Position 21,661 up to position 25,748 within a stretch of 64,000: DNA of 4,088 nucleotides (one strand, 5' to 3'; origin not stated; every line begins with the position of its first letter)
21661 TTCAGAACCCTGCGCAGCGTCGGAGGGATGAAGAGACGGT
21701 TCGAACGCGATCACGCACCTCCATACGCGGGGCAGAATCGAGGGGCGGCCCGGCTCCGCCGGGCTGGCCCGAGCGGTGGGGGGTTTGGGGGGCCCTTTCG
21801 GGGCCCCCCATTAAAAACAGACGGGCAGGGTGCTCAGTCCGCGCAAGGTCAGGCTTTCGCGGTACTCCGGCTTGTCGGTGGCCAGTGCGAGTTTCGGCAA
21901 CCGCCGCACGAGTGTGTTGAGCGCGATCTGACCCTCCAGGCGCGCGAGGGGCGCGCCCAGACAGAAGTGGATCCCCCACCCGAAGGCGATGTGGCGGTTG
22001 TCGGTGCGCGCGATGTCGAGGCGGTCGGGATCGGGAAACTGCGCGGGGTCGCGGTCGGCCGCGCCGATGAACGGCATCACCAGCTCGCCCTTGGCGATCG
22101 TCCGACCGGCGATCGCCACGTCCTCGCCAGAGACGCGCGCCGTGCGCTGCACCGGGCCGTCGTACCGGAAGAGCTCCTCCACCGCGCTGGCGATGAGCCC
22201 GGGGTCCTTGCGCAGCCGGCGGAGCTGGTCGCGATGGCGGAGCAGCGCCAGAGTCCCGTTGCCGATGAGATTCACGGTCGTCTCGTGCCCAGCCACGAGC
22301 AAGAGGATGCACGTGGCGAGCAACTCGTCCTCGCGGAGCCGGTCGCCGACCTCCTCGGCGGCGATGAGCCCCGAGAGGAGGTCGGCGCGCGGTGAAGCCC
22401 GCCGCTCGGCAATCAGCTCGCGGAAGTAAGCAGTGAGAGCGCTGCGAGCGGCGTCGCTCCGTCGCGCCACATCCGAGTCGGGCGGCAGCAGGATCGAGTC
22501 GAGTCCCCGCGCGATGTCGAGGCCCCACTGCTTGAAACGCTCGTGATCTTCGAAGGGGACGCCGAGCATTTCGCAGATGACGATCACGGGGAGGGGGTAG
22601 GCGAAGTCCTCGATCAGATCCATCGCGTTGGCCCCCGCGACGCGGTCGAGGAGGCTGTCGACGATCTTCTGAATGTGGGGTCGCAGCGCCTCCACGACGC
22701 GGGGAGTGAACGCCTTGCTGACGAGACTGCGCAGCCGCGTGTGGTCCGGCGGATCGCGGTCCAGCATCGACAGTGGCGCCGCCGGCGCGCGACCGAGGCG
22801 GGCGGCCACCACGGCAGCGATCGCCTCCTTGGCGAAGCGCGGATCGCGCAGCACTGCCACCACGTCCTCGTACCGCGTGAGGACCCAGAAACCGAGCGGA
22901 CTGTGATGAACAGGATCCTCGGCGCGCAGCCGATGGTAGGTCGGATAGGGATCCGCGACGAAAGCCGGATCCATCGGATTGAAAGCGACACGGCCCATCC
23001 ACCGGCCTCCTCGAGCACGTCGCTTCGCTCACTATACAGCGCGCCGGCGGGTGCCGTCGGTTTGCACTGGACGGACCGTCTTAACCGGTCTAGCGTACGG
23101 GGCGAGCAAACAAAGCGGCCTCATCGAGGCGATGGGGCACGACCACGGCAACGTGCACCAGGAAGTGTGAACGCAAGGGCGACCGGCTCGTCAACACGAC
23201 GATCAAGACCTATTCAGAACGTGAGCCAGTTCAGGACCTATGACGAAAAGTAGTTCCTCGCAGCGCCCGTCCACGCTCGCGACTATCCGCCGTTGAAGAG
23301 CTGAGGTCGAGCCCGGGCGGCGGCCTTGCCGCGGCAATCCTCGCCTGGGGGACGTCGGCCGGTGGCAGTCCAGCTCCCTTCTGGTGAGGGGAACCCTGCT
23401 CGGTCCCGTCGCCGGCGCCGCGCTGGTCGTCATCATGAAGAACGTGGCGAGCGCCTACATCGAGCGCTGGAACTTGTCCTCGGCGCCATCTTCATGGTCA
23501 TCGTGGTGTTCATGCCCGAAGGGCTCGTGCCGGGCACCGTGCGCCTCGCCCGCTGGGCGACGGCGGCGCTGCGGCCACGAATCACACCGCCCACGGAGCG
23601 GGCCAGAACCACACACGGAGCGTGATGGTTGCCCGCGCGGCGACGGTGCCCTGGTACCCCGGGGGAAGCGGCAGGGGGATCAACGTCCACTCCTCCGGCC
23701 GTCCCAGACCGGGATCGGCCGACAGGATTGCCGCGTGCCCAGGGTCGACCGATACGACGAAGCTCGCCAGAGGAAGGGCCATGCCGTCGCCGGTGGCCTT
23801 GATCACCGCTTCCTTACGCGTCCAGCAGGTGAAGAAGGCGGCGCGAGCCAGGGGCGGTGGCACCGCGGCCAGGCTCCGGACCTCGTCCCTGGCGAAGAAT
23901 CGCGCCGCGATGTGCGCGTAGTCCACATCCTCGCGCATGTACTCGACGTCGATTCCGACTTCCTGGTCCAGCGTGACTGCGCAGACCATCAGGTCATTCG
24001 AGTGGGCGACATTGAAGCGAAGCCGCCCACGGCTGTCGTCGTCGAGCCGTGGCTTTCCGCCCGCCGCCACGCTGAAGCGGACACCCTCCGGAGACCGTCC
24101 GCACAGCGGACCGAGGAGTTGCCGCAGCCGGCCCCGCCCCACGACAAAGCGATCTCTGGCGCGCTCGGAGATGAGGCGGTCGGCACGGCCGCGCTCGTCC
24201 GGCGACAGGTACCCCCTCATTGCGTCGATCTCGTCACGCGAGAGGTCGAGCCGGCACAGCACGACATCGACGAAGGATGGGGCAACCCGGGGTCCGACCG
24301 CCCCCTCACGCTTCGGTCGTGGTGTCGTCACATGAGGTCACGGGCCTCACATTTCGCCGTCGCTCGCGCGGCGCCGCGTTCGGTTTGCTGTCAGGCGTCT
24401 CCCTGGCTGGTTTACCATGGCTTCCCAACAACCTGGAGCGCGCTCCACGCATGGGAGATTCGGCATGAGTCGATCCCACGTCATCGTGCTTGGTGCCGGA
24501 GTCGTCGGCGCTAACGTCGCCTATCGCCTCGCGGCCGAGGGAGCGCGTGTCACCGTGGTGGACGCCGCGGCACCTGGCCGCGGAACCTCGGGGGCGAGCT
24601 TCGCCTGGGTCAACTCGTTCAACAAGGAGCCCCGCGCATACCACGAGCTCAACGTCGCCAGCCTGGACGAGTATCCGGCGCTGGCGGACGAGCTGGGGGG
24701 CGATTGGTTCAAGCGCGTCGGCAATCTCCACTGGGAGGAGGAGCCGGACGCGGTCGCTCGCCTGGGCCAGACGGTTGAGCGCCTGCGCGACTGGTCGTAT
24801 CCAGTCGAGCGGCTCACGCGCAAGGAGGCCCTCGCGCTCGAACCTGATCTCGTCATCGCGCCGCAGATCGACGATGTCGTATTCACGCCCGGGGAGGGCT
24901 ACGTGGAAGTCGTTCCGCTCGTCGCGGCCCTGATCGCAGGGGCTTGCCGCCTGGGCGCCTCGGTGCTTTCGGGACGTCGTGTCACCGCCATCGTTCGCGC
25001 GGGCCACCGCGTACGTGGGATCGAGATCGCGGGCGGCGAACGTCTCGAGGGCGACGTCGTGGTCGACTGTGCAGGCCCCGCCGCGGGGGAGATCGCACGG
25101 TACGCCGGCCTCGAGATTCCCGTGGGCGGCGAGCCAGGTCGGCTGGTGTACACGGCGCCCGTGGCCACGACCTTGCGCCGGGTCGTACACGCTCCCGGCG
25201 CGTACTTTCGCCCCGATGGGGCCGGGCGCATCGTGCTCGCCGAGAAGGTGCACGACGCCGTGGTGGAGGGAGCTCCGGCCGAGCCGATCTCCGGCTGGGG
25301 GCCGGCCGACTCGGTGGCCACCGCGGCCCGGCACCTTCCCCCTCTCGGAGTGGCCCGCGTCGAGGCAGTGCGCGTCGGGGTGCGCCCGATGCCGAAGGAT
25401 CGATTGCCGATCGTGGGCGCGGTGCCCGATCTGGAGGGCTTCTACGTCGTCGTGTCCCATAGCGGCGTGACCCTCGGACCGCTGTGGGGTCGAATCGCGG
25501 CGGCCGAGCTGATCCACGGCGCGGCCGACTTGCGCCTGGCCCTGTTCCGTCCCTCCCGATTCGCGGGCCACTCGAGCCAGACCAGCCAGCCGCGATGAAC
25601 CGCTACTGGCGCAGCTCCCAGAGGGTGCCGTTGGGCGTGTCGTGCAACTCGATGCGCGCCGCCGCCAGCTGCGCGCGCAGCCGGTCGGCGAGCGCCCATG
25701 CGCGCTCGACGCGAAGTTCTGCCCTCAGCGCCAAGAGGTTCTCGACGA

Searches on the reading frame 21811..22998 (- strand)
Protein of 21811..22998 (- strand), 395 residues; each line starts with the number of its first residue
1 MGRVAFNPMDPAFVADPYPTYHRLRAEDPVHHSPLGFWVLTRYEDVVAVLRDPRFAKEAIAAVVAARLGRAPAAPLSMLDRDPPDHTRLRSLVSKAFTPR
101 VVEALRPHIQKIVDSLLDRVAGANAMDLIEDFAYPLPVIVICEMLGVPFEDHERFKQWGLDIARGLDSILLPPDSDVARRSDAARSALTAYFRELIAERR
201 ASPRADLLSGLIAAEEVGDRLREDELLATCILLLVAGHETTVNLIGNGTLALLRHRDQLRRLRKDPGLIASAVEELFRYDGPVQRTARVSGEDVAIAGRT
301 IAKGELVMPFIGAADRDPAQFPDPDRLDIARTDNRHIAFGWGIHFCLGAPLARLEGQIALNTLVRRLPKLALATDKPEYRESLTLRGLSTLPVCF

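Call 45: search_protein_families(library=pfam, proteins=[window:21811-22998:-])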
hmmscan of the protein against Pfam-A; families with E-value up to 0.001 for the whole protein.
window:21811-22998:- (395 aa): 1 family
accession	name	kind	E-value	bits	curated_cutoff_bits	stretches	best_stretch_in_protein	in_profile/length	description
PF00067.27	p450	-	3.5e-31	108.9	22.8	2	271-367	326-432/462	Cytochrome P450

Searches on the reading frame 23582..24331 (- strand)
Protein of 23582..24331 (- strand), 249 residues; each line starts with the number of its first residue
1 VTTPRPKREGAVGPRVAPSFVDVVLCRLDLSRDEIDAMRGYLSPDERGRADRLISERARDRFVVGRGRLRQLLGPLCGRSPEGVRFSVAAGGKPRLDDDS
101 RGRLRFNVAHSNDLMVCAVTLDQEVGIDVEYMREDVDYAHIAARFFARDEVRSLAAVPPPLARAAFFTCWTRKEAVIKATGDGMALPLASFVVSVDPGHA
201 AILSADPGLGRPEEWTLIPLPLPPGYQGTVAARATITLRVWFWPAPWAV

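Call 45: search_protein_families(library=pfam, proteins=[window:23582-24331:-])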
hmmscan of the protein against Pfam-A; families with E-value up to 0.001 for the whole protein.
window:23582-24331:- (249 aa): 2 families
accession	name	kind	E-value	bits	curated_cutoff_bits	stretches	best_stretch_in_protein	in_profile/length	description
PF01648.25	ACPS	-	6.7e-17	62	25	1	125-204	2-87/111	4'-phosphopantetheinyl transferase superfamily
PF22624.1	AASDHPPT_N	-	1.4e-05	25.7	27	1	32-118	7-96/100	4'-phosphopantetheinyl transferase, N-terminal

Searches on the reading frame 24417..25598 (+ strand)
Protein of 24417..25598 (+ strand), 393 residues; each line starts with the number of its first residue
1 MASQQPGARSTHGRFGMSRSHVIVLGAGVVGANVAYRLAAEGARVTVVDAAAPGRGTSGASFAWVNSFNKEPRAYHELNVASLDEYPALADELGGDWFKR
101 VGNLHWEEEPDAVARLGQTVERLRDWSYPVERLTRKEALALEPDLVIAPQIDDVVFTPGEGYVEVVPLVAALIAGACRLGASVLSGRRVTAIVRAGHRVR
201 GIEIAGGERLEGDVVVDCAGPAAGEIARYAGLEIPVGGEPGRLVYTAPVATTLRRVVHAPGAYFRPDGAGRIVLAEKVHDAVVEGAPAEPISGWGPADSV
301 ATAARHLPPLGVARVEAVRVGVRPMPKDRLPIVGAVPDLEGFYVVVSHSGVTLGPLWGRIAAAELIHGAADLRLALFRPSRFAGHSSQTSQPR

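Call 45: search_protein_families(library=pfam, proteins=[window:24417-25598:+])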
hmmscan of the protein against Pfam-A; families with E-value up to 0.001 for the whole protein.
window:24417-25598:+ (393 aa): 5 families
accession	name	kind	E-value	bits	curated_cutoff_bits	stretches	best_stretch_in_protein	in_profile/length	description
PF01266.30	DAO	-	8.4e-52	177.3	27.9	1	21-363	1-352/353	FAD dependent oxidoreductase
PF12831.13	FAD_oxidored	-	1.1e-05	25.4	27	0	180-242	102-165/416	FAD dependent oxidoreductase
PF00890.30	FAD_binding_2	-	1.4e-05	24.9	20.4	1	21-204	1-180/414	FAD binding domain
PF07992.20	Pyr_redox_2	-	3.8e-05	23.7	26.1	0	20-51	143-174/291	Pyridine nucleotide-disulphide oxidoreductase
PF00070.33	Pyr_redox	-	0.00096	20.1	22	0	21-51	1-31/82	Pyridine nucleotide-disulphide oxidoreductase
